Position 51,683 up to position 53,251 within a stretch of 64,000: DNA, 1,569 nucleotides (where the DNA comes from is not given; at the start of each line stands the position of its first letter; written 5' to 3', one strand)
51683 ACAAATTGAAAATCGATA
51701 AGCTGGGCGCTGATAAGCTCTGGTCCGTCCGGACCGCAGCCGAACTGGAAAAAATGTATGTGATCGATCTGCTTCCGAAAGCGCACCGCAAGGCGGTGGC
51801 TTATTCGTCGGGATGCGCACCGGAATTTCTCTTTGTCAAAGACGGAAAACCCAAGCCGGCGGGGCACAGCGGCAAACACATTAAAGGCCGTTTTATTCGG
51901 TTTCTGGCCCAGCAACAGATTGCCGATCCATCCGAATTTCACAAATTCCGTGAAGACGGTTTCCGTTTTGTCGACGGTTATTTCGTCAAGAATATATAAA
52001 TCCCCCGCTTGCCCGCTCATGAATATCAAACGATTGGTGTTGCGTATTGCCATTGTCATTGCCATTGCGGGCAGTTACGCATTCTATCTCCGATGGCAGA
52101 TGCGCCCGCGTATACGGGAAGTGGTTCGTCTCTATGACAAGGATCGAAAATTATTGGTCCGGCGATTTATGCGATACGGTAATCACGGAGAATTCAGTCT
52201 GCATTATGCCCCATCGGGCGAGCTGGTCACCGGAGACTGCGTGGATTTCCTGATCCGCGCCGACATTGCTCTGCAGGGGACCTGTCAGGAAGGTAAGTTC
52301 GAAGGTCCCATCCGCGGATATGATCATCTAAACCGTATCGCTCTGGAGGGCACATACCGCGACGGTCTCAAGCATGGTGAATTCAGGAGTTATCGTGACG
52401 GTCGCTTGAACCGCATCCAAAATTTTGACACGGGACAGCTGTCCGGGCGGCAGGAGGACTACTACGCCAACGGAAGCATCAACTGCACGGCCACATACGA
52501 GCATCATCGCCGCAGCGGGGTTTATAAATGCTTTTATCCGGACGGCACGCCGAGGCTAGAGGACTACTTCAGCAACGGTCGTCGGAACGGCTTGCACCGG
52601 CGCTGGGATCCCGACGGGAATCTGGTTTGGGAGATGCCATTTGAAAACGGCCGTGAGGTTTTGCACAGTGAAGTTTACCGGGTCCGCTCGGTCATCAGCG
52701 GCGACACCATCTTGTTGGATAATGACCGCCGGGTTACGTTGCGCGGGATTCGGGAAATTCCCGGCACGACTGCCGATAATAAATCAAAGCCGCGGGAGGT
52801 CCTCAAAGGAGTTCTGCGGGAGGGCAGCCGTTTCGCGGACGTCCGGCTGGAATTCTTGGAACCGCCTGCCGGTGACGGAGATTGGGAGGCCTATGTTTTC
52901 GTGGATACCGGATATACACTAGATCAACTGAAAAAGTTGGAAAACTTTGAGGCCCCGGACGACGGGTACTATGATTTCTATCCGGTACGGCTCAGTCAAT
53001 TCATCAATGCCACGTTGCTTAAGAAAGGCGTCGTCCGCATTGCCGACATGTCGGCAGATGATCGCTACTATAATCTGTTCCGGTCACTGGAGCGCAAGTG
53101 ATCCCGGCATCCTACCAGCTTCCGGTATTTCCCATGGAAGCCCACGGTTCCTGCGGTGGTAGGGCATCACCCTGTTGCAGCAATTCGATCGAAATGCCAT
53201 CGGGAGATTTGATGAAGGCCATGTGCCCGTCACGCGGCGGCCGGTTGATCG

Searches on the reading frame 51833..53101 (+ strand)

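Call 43: search_protein_families(library=pfam, proteins=[window:51833-53101:+])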
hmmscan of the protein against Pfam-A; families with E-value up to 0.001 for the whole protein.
window:51833-53101:+ (422 aa): 1 family
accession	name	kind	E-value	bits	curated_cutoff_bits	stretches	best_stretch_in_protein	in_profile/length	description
PF07661.19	MORN_2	-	8.5e-09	35.1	29.6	0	229-248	3-22/22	MORN repeat variant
